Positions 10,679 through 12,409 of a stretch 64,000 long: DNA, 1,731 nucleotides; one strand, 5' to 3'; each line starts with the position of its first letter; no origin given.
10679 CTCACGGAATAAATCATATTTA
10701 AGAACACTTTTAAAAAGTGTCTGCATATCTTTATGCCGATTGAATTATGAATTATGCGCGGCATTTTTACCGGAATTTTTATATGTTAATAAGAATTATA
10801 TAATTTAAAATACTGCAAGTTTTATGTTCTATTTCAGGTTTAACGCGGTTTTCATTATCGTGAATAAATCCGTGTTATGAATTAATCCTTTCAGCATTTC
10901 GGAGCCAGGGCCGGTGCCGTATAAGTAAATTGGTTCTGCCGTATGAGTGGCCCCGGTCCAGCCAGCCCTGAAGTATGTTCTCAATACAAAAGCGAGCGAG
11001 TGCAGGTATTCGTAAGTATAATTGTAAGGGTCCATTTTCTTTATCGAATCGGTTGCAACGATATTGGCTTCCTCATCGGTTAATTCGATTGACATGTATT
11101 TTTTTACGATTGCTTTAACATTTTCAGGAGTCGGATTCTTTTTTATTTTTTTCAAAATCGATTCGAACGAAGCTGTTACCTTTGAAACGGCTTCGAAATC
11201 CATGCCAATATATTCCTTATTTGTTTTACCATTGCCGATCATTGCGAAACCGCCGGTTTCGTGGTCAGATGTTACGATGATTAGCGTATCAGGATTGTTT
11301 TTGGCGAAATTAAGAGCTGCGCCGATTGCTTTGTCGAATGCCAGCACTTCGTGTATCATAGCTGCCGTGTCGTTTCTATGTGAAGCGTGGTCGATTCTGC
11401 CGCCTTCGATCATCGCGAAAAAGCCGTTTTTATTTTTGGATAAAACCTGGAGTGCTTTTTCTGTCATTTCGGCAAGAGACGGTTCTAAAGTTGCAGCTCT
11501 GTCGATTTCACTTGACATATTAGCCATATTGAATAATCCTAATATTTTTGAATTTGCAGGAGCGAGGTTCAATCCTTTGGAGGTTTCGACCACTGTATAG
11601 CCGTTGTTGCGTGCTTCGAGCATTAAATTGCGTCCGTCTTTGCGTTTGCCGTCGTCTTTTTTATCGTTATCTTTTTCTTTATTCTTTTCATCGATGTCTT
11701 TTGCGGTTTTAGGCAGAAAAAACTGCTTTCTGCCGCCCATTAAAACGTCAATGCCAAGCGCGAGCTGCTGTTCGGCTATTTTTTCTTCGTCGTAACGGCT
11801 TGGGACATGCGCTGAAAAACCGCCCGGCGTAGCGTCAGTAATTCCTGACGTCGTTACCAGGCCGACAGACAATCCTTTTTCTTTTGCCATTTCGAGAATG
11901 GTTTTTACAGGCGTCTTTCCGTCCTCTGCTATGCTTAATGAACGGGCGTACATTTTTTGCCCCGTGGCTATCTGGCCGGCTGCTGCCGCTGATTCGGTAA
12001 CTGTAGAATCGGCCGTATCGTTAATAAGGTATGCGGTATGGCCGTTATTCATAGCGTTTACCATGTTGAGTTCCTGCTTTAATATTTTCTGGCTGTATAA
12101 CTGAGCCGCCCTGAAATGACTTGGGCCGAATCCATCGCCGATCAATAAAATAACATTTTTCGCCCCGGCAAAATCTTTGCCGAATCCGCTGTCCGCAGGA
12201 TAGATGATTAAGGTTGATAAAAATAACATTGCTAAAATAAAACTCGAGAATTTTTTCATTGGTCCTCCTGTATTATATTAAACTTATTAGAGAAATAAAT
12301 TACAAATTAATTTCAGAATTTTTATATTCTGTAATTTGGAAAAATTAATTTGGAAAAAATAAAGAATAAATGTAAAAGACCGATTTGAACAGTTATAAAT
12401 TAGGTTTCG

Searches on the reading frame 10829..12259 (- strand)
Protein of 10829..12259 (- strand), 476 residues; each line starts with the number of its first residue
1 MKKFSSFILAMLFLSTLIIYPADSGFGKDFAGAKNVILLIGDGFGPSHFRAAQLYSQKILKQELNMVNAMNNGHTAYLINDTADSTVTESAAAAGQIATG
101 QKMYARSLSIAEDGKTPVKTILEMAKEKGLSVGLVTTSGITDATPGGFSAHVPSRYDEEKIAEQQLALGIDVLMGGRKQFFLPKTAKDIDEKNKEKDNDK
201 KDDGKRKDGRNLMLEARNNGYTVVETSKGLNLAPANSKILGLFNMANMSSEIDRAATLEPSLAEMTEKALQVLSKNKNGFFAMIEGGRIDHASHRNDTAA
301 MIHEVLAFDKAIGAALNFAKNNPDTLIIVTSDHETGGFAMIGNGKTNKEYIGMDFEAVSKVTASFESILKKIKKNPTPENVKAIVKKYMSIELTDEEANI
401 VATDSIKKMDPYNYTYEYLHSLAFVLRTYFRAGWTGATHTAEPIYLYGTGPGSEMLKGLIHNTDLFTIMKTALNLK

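Call 32: search_protein_families(library=pfam, proteins=[window:10829-12259:-], max_evalue=0.00001)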
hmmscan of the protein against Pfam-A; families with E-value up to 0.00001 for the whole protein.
window:10829-12259:- (476 aa): 2 families
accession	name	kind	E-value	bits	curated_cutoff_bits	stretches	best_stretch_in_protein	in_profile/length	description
PF00245.25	Alk_phosphatase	-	1.1e-91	308.4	24.4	1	33-474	1-422/423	Alkaline phosphatase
PF01676.23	Metalloenzyme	-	5.7e-08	33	24.3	1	261-335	130-202/252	Metalloenzyme superfamily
